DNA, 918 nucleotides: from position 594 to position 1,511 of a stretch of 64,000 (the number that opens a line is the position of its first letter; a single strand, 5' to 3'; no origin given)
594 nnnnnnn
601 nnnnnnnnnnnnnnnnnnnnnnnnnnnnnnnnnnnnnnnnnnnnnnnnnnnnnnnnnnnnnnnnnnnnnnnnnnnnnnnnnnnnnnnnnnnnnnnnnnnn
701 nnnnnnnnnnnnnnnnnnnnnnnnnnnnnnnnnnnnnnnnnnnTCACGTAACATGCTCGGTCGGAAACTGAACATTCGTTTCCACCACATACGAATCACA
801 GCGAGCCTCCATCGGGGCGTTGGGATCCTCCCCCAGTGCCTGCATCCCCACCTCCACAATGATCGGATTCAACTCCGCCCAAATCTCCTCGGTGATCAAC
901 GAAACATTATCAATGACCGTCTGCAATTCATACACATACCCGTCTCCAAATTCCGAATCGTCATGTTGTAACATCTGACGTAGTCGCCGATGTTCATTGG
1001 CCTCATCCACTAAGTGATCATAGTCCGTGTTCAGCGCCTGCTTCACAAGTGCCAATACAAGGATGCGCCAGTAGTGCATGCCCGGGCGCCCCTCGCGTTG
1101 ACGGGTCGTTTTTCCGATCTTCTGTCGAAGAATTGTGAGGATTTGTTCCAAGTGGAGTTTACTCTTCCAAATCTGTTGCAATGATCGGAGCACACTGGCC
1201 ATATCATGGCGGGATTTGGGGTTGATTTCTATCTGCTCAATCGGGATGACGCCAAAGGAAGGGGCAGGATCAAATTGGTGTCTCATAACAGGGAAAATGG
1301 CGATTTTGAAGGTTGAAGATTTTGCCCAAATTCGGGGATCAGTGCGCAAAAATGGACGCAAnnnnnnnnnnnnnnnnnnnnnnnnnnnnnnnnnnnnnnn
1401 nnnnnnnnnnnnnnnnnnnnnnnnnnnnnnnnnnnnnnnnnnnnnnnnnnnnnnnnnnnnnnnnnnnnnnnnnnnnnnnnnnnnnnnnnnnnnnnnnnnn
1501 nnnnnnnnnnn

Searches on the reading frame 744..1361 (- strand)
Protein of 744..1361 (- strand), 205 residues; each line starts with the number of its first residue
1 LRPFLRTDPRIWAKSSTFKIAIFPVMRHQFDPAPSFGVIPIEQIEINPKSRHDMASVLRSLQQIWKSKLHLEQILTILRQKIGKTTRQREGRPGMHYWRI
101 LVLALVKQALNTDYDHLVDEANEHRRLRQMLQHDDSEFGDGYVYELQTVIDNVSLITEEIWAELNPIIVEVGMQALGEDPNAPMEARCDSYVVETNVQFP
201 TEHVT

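Call 6: search_protein_families(library=pfam, proteins=[window:744-1361:-], max_evalue=0.01)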
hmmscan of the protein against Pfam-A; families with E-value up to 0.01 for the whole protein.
window:744-1361:- (205 aa): 0 families

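Call 8: search_protein_families(library=ncbifam, proteins=[window:744-1361:-], max_evalue=0.01)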
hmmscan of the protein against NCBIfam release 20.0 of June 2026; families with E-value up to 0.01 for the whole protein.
window:744-1361:- (205 aa): 1 family
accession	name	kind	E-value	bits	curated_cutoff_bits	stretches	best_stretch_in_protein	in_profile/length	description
NF033593.1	transpos_ISNCY_1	equivalog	1.4e-37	129.5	325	1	47-202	2-149/444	ISNCY family transposase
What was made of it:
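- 1..1536 (-): ISNCY-family insertion sequence, cut by the window edge. The transposase is in two frames: an N-terminal ORF at 1286->744 and a continuation at 760->1. NCBIfam NF033593, E 1.4e-37 (call 8).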

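Call 57: find_encoding_contigs(protein=window:744-1286:-, flank=6000, max_places=8)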
Protein window:744-1286:- (180 aa): no gene with exactly this product is on record in the collection.

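Call 58: find_homologous_proteins(query=window:744-1286:-, max_evalue=1e-10)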
Query window:744-1286:- (180 aa): 104 proteins with E <= 1e-10 among 152 candidates.
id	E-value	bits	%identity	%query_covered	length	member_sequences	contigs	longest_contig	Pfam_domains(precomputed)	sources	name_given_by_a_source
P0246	1.5e-115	401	99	100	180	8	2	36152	-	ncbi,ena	-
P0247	3.4e-38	149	50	82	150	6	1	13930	-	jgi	-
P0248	8.7e-38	148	44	95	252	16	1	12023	-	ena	-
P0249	2.0e-37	147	44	98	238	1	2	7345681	-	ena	-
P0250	2.5e-37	147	44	98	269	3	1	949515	-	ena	-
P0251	6.0e-37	145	43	98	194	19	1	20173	-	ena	-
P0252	2.5e-36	143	44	98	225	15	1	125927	-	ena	-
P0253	8.0e-36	142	44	93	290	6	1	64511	-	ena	-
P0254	1.0e-35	141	44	97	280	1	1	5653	-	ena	-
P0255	1.4e-35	141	44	98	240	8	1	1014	-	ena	-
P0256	1.5e-35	141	45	98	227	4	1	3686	-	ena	-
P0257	4.6e-35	139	42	98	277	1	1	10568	-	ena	-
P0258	5.0e-35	139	42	98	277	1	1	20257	-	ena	-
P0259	5.1e-35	139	44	91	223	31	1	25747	-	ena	-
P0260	5.2e-35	139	42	98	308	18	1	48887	-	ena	-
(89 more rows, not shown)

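Call 59: find_encoding_contigs(protein=P0246, flank=10000, max_places=10)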
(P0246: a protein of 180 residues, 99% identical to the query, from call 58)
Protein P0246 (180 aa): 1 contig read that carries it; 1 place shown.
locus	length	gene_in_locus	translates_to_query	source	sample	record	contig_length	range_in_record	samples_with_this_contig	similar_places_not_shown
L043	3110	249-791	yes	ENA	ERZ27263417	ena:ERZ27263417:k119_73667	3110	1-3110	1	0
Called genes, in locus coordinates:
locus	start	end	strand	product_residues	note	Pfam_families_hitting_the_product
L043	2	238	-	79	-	?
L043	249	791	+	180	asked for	-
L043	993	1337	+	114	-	PF13701:DDE_Tnp_1_4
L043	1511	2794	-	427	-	PF01548:DEDD_Tnp_IS110, PF02371:Transposase_20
